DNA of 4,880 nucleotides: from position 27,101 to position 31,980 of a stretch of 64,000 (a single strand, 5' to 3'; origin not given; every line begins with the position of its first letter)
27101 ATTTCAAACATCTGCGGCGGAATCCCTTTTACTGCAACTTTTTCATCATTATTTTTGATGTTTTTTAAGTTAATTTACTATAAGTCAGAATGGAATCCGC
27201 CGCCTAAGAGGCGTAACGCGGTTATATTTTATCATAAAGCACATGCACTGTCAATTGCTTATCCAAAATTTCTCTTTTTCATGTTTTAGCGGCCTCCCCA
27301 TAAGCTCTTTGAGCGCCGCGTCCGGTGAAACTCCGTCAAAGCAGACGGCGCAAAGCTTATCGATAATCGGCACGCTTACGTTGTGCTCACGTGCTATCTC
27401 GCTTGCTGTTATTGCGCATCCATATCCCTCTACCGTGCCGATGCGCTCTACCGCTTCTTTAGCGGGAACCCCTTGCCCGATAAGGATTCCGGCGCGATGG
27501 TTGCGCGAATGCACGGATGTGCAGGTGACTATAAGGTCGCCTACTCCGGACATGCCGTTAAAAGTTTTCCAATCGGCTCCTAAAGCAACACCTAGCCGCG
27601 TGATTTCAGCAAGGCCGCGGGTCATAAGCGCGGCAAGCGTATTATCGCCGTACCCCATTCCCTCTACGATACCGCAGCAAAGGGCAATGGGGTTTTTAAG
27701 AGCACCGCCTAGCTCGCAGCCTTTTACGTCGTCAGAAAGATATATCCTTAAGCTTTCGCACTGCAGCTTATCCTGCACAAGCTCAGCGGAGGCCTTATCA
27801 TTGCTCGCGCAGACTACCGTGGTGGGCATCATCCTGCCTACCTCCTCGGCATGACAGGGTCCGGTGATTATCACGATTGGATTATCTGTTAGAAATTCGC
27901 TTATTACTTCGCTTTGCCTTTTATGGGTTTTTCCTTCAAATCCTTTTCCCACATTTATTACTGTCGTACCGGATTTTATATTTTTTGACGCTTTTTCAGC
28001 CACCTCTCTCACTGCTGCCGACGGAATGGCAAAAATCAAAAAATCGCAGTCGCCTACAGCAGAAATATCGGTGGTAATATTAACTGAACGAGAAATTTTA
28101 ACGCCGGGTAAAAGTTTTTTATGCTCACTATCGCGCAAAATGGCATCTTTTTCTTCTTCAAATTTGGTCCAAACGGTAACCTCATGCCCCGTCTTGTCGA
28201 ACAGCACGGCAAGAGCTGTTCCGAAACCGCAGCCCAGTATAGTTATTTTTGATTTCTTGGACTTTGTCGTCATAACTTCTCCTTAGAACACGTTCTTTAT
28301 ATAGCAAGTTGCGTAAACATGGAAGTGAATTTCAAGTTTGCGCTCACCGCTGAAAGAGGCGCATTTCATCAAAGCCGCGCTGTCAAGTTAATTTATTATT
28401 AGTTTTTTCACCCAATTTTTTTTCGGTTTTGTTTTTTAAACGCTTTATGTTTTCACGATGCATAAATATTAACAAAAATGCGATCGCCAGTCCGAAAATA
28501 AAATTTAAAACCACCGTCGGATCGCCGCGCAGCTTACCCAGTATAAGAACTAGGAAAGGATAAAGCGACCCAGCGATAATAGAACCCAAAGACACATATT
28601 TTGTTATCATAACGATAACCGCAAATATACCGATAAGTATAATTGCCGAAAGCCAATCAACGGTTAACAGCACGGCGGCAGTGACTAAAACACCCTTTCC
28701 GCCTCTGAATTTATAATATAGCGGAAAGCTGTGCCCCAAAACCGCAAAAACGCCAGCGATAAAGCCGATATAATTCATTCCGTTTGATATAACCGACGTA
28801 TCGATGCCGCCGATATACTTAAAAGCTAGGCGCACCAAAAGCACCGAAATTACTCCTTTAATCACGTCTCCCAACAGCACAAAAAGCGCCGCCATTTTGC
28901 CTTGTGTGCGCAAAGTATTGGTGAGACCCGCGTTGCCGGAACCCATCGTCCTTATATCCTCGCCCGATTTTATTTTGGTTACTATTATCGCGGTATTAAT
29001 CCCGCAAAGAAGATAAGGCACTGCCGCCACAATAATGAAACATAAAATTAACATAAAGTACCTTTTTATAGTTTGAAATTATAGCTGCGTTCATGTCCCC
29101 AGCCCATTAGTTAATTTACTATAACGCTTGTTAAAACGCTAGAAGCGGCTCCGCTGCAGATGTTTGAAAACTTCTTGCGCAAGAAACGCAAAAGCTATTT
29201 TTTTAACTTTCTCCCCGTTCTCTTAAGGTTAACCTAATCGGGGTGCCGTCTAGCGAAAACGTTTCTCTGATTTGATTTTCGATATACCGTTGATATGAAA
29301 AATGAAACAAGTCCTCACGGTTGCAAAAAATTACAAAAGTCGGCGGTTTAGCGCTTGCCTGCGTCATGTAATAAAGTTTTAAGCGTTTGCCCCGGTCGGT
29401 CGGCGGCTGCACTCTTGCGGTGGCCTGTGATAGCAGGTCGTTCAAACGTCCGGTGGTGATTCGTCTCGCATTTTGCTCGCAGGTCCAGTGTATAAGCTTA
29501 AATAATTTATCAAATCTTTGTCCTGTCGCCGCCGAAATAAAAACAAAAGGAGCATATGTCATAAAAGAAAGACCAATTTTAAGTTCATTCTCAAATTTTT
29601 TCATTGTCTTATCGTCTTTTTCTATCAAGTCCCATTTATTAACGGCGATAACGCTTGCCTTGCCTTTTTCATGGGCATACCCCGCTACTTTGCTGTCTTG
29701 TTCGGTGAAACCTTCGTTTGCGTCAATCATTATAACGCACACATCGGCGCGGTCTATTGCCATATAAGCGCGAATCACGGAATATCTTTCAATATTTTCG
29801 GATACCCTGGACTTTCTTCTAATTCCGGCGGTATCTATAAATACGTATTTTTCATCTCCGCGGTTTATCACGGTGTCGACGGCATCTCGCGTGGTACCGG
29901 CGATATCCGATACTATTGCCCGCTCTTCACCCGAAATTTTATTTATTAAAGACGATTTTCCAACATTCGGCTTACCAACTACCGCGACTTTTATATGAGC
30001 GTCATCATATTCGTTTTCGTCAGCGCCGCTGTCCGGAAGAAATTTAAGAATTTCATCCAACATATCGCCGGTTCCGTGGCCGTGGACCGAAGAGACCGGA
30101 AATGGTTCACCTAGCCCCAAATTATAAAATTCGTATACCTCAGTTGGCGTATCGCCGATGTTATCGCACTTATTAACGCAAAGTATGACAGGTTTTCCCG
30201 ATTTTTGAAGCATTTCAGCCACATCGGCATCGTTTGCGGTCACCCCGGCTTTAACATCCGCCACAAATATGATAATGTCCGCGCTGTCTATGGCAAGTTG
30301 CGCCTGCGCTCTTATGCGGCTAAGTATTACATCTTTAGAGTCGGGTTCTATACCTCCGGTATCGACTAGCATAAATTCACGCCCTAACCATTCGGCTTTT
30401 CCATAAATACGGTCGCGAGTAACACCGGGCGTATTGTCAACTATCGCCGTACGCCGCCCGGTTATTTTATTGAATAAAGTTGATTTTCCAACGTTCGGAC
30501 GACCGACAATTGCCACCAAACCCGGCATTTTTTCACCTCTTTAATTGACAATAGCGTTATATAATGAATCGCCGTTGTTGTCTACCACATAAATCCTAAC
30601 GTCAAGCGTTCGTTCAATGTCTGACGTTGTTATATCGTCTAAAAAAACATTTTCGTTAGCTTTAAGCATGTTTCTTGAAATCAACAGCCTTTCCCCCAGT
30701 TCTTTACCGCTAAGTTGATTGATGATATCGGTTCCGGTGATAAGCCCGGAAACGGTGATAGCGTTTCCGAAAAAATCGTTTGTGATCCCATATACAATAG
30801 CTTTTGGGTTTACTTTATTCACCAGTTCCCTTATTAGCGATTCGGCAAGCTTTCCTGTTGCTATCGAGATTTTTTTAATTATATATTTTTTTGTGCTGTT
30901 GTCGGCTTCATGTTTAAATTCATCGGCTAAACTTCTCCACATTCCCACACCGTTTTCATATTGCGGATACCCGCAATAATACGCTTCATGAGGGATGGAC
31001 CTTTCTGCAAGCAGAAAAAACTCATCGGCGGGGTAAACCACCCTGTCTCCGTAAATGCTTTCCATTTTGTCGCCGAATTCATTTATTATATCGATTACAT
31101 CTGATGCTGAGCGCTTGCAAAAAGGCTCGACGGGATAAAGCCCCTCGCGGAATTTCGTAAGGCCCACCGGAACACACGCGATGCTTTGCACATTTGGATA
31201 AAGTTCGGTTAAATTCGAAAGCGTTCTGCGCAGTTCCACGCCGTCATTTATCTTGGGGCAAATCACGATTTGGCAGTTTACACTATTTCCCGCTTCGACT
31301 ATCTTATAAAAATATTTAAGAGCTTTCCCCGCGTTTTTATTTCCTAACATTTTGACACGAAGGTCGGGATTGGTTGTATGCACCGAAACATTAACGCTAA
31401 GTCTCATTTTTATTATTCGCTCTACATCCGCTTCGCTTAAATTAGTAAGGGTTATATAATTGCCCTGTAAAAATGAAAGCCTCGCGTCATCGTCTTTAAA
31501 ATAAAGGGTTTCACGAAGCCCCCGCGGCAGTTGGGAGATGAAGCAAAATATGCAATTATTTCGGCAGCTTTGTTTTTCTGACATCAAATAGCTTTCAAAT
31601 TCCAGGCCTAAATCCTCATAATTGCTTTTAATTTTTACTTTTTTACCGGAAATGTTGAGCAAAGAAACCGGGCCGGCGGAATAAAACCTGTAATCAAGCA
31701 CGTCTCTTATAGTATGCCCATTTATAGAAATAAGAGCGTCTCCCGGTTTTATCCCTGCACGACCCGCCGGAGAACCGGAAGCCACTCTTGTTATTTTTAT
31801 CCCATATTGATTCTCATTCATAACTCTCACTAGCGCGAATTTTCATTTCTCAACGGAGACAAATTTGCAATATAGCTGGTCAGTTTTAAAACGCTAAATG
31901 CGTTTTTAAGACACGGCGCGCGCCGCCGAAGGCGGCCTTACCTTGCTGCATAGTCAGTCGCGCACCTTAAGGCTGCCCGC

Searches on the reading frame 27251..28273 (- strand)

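Call 27: search_protein_families(library=pfam, proteins=[window:27251-28273:-])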
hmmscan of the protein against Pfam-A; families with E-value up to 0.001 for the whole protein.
window:27251-28273:- (340 aa): 7 families
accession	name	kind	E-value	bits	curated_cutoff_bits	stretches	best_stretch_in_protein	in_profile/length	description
PF07479.19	NAD_Gly3P_dh_C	-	2.5e-49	167.5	25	1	182-321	1-141/142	NAD-dependent glycerol-3-phosphate dehydrogenase C-terminus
PF01210.29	NAD_Gly3P_dh_N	-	5e-40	137.5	23.1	1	9-162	1-157/158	NAD-dependent glycerol-3-phosphate dehydrogenase N-terminus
PF20618.3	GPD_NAD_C_bact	-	5.2e-19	69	27.6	1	242-306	1-65/66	Bacterial GPD, NAD-dependent C-terminal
PF02153.23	PDH_N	-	2.2e-06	27.7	26.5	1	42-133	12-104/154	Prephenate dehydrogenase, nucleotide-binding domain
PF02558.23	ApbA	-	3.3e-06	27.2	22.2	1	10-113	1-104/150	Ketopantoate reductase PanE/ApbA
PF03807.23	F420_oxidored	-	2.6e-05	25.2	21.6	1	9-109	1-92/94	NADP oxidoreductase coenzyme F420-dependent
PF03446.21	NAD_binding_2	-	0.00054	20.4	21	1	10-122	2-106/161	NAD binding domain of 6-phosphogluconate dehydrogenase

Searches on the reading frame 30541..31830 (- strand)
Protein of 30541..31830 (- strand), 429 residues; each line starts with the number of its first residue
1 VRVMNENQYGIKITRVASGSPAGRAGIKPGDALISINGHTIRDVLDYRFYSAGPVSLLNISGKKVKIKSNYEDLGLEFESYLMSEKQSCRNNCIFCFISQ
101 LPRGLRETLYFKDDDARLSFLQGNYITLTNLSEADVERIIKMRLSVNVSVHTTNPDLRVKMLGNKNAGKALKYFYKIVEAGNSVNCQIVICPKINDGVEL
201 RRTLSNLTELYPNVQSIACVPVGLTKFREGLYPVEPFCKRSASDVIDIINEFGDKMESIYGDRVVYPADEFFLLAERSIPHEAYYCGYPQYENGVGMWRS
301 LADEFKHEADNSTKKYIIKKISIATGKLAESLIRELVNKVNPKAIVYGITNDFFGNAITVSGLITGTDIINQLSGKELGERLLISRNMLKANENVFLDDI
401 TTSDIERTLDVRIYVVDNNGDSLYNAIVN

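Call 13: search_protein_families(library=ncbifam, proteins=[window:30541-31830:-])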
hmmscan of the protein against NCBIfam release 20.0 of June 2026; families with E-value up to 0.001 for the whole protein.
window:30541-31830:- (429 aa): 6 families
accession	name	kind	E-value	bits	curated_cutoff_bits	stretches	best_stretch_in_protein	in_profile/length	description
TIGR03279.1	cyano_FeS_chp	hypoth_equivalog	3.7e-107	358.7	574.7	1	12-427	1-432/433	TIGR03279 family radical SAM protein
TIGR03278.1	methan_mark_10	equivalog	1.8e-09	37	350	1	139-210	124-195/404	methyl coenzyme M reductase-arginine methyltransferase Mmp10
TIGR02037.1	degP_htrA_DO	subfamily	1e-05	24.7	416.2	1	6-48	256-298/434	Do family serine endopeptidase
NF041521.1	HhoA_HhoB_HtrA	equivalog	0.00017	21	450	1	6-43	260-297/335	HhoA/HhoB/HtrA family serine endopeptidase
TIGR00225.1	prc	subfamily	0.00024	20.3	218.6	1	5-41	58-94/335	C-terminal processing peptidase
NF041199.1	trx7_PDZ_seleno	equivalog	0.00062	18.8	300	1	8-48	202-242/390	Trx7/PDZ domain-containing (seleno)protein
